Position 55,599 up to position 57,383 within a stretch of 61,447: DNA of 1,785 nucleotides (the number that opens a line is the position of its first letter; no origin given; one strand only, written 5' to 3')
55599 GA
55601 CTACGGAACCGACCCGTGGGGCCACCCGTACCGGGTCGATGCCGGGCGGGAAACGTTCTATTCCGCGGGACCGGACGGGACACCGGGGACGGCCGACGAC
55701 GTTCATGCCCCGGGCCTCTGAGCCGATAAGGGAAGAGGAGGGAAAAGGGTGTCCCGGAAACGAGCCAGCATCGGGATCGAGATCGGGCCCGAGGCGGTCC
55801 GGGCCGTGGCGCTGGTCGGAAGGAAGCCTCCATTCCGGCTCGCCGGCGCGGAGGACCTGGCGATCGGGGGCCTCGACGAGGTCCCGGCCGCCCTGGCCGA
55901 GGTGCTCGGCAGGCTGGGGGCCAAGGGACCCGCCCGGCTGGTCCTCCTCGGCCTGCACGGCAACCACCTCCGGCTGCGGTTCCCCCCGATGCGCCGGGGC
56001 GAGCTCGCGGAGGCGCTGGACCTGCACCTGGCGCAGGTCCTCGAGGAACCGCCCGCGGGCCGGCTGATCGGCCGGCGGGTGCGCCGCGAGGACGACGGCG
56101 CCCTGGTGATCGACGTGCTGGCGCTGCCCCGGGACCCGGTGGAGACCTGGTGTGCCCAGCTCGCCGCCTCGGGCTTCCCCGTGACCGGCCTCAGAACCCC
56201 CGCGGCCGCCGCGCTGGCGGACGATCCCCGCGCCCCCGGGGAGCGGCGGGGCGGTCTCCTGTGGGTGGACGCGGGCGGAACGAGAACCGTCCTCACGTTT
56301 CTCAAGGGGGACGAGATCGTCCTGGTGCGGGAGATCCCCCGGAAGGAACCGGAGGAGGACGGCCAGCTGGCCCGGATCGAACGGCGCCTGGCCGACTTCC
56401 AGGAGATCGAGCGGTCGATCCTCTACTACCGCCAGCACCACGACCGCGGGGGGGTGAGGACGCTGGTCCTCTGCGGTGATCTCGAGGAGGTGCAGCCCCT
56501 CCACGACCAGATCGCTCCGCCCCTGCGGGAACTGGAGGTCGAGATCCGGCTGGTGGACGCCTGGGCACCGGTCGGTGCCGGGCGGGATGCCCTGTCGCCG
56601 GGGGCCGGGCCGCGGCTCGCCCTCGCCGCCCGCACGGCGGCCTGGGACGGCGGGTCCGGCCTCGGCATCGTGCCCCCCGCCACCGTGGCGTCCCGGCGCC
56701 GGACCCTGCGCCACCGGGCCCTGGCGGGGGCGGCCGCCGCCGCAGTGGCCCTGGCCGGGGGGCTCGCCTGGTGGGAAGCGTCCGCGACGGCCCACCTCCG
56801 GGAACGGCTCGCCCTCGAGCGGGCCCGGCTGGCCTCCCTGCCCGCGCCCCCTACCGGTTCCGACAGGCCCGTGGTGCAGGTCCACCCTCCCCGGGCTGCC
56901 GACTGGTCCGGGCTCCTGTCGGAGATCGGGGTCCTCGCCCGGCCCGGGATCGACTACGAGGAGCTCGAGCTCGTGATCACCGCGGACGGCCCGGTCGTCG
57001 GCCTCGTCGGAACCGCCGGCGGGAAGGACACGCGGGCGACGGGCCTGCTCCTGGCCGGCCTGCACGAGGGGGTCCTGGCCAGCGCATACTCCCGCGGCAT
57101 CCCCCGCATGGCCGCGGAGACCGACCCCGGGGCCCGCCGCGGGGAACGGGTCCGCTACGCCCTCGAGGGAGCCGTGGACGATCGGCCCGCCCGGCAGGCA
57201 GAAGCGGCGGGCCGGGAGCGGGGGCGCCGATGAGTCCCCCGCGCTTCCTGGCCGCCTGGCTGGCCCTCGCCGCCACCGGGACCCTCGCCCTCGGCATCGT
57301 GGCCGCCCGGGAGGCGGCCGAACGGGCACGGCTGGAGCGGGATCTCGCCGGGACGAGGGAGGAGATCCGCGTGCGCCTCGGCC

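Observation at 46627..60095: T2SS / type IV pilus-like export locus headed by two HDOD-pseudopilin cassettes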

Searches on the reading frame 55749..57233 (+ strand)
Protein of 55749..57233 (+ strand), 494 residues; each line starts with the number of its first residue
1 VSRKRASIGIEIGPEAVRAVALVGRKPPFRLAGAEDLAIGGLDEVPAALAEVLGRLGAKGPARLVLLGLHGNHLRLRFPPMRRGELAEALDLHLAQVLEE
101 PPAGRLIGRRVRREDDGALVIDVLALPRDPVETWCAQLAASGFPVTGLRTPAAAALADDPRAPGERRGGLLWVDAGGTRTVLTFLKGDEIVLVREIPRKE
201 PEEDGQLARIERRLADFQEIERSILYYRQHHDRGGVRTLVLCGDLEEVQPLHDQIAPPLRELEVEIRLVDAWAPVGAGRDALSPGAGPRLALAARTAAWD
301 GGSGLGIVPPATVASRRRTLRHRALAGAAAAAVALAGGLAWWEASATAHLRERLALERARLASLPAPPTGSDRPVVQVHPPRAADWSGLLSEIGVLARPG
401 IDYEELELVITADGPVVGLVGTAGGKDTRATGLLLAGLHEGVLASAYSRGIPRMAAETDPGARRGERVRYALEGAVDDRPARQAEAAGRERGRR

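Call 8: search_protein_families(library=pfam, proteins=[window:55749-57233:+], max_evalue=0.01)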
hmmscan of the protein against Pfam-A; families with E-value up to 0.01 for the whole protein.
window:55749-57233:+ (494 aa): 0 families

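Call 28: search_protein_families(library=pfam, proteins=[window:55749-57233:+], max_evalue=5)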
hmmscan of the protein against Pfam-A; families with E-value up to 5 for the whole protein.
window:55749-57233:+ (494 aa): 1 family
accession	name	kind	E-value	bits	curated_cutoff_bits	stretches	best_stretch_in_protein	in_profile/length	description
PF18844.6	baeRF_family2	-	0.02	15.5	26.9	1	230-267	70-107/149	Bacterial archaeo-eukaryotic release factor family 2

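Call 29: search_solved_structures(query=window:55749-57233:+, max_evalue=10)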
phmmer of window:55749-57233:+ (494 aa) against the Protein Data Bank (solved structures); distinct sequences matched with E-value up to 10: 0.

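Call 32: search_protein_families(library=ncbifam, proteins=[window:55749-57233:+], max_evalue=0.1)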
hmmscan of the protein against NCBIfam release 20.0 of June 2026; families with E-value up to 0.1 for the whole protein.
window:55749-57233:+ (494 aa): 1 family
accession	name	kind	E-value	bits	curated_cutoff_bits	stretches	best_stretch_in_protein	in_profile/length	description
TIGR01175.1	pilM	subfamily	0.00029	19.9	133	0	4-39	2-39/348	type IV pilus assembly protein PilM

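Call 33: find_homologous_proteins(query=window:55749-57233:+, max_evalue=0.001)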
Query window:55749-57233:+ (494 aa): 7 proteins with E <= 0.001 among 8000 candidates.
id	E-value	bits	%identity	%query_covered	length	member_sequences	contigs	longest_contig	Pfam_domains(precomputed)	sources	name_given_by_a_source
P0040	0.0e+0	1053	100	100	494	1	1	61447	-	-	-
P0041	2.5e-239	813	79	98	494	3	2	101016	-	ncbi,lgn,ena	-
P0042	1.7e-222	758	75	100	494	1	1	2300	-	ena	-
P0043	2.8e-208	711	71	100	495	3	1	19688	-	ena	-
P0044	5.9e-84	301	41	97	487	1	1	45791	-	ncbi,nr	ncbi:MAG: hypothetical protein GY716_09210 [bacterium]|nr:hypothetical protein [bacterium]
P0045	1.2e-74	270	38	96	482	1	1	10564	-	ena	-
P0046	4.5e-73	265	38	96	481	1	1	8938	-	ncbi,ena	-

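Call 34: find_encoding_contigs(protein=P0044, flank=10000, max_places=2)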
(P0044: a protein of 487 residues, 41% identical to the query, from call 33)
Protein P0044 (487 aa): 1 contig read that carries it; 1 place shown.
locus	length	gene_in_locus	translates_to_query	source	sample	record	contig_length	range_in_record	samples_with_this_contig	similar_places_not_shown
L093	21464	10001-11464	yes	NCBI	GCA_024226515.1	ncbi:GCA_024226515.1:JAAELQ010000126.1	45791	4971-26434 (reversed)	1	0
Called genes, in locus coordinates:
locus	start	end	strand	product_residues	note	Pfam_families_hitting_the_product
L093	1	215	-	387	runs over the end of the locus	PF07719:TPR_2 (faint), PF13432:TPR_16 (faint), PF03544:TonB_C (weak)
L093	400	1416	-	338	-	-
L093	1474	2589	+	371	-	PF05048:NosD, PF13229:Beta_helix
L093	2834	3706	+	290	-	PF08668:HDOD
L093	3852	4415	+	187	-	PF07963:N_methyl, PF08334:T2SSG (faint), PF22434:PilW_C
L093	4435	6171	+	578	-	PF05157:MshEN, PF00437:T2SSE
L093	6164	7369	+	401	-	PF28597:T2SSF_N, PF00482:T2SSF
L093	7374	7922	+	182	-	PF07963:N_methyl (weak), PF08334:T2SSG (weak)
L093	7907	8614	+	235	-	PF08334:T2SSG (faint)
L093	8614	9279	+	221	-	PF08334:T2SSG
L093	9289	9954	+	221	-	PF08334:T2SSG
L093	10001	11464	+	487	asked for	-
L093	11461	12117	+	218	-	-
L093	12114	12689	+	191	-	-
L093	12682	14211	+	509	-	-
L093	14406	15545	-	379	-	-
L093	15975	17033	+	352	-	-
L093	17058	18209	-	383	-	-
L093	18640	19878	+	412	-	PF01839:FG-GAP (faint), PF13517:FG-GAP_3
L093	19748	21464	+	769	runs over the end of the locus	-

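Call 35: find_encoding_contigs(protein=P0045, flank=10000, max_places=2)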
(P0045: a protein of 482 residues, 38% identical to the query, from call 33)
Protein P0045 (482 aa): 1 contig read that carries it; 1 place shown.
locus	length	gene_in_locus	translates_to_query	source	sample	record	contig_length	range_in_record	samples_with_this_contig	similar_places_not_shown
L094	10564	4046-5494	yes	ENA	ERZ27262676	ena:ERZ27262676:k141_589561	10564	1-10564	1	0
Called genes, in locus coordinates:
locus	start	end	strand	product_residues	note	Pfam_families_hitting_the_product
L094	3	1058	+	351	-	?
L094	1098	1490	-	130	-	PF02537:CRCB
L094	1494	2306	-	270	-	PF13489:Methyltransf_23 (weak), PF01209:Ubie_methyltran, PF13847:Methyltransf_31, PF08241:Methyltransf_11, PF08242:Methyltransf_12, PF13649:Methyltransf_25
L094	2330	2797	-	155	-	-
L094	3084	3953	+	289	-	PF08668:HDOD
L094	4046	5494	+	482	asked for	-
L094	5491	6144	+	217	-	-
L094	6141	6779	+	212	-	-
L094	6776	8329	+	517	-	PF00263:Secretin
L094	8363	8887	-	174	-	PF03692:CxxCxxCC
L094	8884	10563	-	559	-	?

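Call 47: predict_structure(alignment_id=A2)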
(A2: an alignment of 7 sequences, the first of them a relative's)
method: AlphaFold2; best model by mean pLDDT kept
length: 494 residues; sequences in the alignment: 7
mean_pLDDT: 78.1   pTM: 0.62
mean pLDDT of the five models: 78.1, 78.0, 77.1, 76.0, 72.7
residues with pLDDT >= 90: 79; 70-90: 293; 50-70: 91; < 50: 31
segments of 3 or more residues with pLDDT < 50: 366-371, 374-382, 483-494
pLDDT, mean of each block of 10 residues (from residue 1): 79 93 89 92 90 90 88 86 84 80 81 85 88 84 87 86 77 85 88 80 67 82 85 83 89 88 89 81 80 89 73 60 54 58 65 73 52 42 59 64 81 80 87 86 80 83 77 83 43 34
secondary structure, 60 per line:
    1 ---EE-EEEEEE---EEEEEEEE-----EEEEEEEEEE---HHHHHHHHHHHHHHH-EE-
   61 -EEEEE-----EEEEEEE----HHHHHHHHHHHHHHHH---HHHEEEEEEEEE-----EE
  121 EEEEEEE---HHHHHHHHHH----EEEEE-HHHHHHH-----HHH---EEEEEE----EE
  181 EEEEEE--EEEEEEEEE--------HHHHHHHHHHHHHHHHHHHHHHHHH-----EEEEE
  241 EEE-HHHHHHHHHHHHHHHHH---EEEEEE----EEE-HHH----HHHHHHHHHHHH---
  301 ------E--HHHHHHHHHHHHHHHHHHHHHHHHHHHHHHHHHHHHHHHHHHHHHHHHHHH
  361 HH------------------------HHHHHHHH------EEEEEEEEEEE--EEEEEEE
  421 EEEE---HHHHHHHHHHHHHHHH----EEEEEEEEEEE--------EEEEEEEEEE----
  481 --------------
elements in order: E7-12 E16-23 E29-38 H42-56 E62-66 E72-78 H83-98 E105-113 E119-127 H131-140 E145-149 H151-157 E169-174 E179-186 E189-197 H206-230 E236-243 H245-261 E265-270 E275-277 H286-297 H310-362 H387-394 E401-411 E414-424 H428-443 E448-458 E467-476

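Call 50: fold_search(model_id=the predicted structure, library=pdb)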
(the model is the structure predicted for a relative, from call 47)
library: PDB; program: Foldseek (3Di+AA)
matches with E <= 10: 1259; with E <= 0.001: 118
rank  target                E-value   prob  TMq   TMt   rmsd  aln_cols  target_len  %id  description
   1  5eou_B                4.9e-16  1.00  0.46  0.62   5.2       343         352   17  Pseudomonas aeruginosa PilM:PilN1-12 bound to ATP (released 2016-04-27)
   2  5eox_B                5.8e-16  1.00  0.43  0.57   6.5       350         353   16  Pseudomonas aeruginosa PilM bound to ADP (released 2016-04-27)
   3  5eoy_B                1.2e-15  1.00  0.43  0.56   6.6       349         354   17  Pseudomonas aeruginosa SeMet-PilM bound to ADP (released 2016-04-27)
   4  5eq6_A                1.6e-15  1.00  0.42  0.56   6.1       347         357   17  Pseudomonas aeruginosa PilM bound to AMP-PNP (released 2016-04-27)
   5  5eq6_B                2.5e-15  1.00  0.43  0.57   6.6       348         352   17  Pseudomonas aeruginosa PilM bound to AMP-PNP (released 2016-04-27)
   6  5eoy_A                2.6e-15  1.00  0.43  0.57   6.8       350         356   16  Pseudomonas aeruginosa SeMet-PilM bound to ADP (released 2016-04-27)
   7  5eox_A                2.8e-15  1.00  0.42  0.56   7.0       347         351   17  Pseudomonas aeruginosa PilM bound to ADP (released 2016-04-27)
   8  5eou_A                2.9e-15  1.00  0.45  0.62   5.3       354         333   16  Pseudomonas aeruginosa PilM:PilN1-12 bound to ATP (released 2016-04-27)
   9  2ych_A                8.2e-15  1.00  0.43  0.60   5.7       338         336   19  PilM-PilN type IV pilus biogenesis complex (released 2011-05-11)
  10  3jc8_Ma               1.5e-13  1.00  0.44  0.58   5.5       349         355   12  Architectural model of the type IVa pilus machine in a piliated state (released 2016-03-16)
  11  1e4f                  3.3e-11  1.00  0.38  0.48   6.8       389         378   13  FtsA (apo form) from Thermotoga maritima (released 2000-10-18)
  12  4a2b                  4.0e-11  1.00  0.37  0.45   7.6       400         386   14  Thermotoga maritima FtsA with ATP gamma S (released 2012-04-25)
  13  4a2a_B                5.3e-11  1.00  0.37  0.46   7.3       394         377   13  Thermotoga maritima FtsA:FtsZ(336-351) (released 2012-04-25)
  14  3wt0_D                6.3e-11  1.00  0.38  0.46   7.2       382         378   12  Crystal Structure Analysis of Cell Division Protein (released 2015-04-29)
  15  3wqu_B                8.9e-11  1.00  0.38  0.47   7.1       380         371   12  Staphylococcus aureus FtsA complexed with ATP (released 2014-10-08)
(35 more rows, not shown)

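Call 65: search_protein_representatives(alignment_id=A2)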
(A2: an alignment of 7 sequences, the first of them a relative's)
Query: 7 sequences, 486 profile positions. Proteins with E-value up to 0.001 (for the whole library): 649; up to 1e-10: 59; up to 1e-30: 13. The best 150 are listed.
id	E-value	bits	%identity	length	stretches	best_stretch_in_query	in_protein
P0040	1.3e-232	789.3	-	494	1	1-485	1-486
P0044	1.7e-212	723.0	-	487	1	1-485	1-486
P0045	9.3e-207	704.1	-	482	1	1-482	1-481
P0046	3.2e-206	702.3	-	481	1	2-486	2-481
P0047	7.6e-127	440.5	-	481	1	6-480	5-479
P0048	3.2e-118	412.1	-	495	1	1-477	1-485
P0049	4.3e-116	405.0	-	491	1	2-483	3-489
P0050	2.0e-104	366.6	-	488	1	3-478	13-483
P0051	4.5e-98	345.6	-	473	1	3-481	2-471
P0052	6.3e-84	299.0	-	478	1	1-477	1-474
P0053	2.8e-75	270.4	-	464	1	1-481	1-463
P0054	6.5e-74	265.9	-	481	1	3-480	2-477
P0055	4.0e-73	263.3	-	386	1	4-327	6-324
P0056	7.0e-18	81.1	-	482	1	6-428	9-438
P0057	2.5e-17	79.3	-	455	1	37-350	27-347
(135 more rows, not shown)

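Call 66: find_encoding_contigs(protein=P0047, flank=10000, max_places=1)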
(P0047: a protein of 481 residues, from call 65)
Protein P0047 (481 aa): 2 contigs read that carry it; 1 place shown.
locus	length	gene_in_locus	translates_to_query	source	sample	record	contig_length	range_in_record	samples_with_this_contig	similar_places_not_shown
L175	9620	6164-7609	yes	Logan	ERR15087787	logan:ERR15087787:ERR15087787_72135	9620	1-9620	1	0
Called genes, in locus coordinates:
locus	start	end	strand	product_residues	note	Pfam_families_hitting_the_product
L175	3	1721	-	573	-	?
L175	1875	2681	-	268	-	PF01170:UPF0020 (weak), PF13489:Methyltransf_23, PF01209:Ubie_methyltran, PF13847:Methyltransf_31, PF08241:Methyltransf_11, PF08242:Methyltransf_12, PF13649:Methyltransf_25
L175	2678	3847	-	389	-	PF04389:Peptidase_M28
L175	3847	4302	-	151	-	-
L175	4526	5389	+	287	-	PF08668:HDOD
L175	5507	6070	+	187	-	-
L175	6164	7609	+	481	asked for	-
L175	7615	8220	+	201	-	-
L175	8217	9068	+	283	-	-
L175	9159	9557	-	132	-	PF03625:DUF302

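Call 67: find_encoding_contigs(protein=P0052, flank=10000, max_places=1)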
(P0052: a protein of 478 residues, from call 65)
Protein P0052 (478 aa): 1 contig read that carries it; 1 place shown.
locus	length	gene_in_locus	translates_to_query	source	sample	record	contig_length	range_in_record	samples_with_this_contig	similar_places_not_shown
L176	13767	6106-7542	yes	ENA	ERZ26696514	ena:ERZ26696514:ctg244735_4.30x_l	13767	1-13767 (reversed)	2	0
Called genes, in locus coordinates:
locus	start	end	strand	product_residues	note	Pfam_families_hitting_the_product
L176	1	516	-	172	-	?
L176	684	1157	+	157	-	PF13302:Acetyltransf_3, PF13523:Acetyltransf_8, PF00583:Acetyltransf_1, PF13508:Acetyltransf_7 (faint)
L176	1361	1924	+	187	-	PF07963:N_methyl, PF08334:T2SSG (faint)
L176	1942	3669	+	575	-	PF05157:MshEN, PF00437:T2SSE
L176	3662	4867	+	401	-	PF28597:T2SSF_N, PF00482:T2SSF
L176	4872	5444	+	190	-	PF07963:N_methyl (weak), PF08334:T2SSG (weak)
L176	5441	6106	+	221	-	PF08334:T2SSG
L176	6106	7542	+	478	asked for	-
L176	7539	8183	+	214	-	-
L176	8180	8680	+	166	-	-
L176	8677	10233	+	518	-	PF00263:Secretin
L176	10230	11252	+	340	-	PF00072:Response_reg, PF01339:CheB_methylest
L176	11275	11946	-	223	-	PF14234:DUF4336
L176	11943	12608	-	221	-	PF04028:DUF374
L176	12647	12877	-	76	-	PF00550:PP-binding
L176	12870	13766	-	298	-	?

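Call 68: find_encoding_contigs(protein=P0050, flank=10000, max_places=1)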
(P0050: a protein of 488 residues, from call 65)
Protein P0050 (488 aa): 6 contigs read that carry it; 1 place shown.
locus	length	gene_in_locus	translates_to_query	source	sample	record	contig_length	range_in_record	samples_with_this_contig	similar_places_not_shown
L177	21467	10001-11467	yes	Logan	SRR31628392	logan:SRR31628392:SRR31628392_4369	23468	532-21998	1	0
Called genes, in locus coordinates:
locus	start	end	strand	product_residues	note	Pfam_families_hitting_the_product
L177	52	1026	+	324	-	PF03009:GDPD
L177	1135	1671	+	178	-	-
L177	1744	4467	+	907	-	-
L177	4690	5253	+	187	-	PF07963:N_methyl, PF08334:T2SSG (faint)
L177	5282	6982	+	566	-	PF05157:MshEN, PF00437:T2SSE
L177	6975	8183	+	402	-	PF00482:T2SSF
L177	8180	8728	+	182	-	PF08334:T2SSG (weak)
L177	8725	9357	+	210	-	PF08334:T2SSG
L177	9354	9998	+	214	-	PF07963:N_methyl (faint), PF08334:T2SSG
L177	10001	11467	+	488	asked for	-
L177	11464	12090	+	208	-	-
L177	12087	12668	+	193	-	PF23862:CdsD_C (faint)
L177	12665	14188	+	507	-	PF00263:Secretin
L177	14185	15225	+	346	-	PF00072:Response_reg, PF01339:CheB_methylest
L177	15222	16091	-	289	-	PF09335:VTT_dom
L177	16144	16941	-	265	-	PF00588:SpoU_methylase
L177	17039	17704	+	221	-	PF00160:Pro_isomerase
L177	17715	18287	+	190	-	PF00160:Pro_isomerase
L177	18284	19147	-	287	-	PF00561:Abhydrolase_1, PF12146:Hydrolase_4, PF12697:Abhydrolase_6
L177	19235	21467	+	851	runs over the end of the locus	PF01551:Peptidase_M23, PF13385:Laminin_G_3, PF02412:TSP_3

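Call 69: find_encoding_contigs(protein=P0054, flank=10000, max_places=1)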
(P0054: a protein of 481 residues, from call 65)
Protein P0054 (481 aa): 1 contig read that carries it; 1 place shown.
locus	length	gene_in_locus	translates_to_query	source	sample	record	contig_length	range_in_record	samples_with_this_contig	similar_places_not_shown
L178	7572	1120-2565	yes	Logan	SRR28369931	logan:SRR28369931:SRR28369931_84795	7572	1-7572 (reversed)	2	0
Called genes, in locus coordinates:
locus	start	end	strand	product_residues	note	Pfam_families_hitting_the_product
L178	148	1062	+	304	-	PF08668:HDOD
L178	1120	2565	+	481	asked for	-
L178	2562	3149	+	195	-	-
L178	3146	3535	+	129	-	-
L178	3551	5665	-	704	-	PF00497:SBP_bac_3, PF12974:Phosphonate-bd, PF10613:Lig_chan-Glu_bd (faint), PF00497:SBP_bac_3, PF01464:SLT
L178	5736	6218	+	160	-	PF01927:Mut7-C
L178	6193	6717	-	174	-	-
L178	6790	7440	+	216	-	PF03006:HlyIII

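Call 81: search_protein_families(library=pfam, proteins=[L177:1744-4467:+, L177:14185-15225:+, L175:8217-9068:+, L093:12682-14211:+], max_evalue=0.001)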
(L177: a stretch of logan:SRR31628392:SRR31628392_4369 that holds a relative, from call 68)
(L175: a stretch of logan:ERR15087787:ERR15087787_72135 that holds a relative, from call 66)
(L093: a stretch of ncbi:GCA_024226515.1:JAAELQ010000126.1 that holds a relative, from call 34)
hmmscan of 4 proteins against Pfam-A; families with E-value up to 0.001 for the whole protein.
L177:1744-4467:+ (907 aa): 0 families

L177:14185-15225:+ (346 aa): 2 families
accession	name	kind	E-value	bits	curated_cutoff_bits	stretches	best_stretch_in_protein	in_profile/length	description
PF01339.22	CheB_methylest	-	2.1e-44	151.8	24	1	156-332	1-174/174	CheB methylesterase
PF00072.30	Response_reg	-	3.3e-21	76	30.2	1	3-110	1-107/111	Response regulator receiver domain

L175:8217-9068:+ (283 aa): 0 families

L093:12682-14211:+ (509 aa): 3 families
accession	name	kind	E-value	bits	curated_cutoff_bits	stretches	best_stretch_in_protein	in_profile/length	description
PF00263.26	Secretin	-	8.5e-41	139.8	27.5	1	302-468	1-167/169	Bacterial type II and III secretion system protein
PF07660.19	STN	-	1.6e-06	28.2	28.4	1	113-157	3-50/52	Secretin and TonB N terminus short domain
PF03958.22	Secretin_N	-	0.00052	20.6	28.2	0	97-229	13-63/69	Bacterial type II/III secretion system short domain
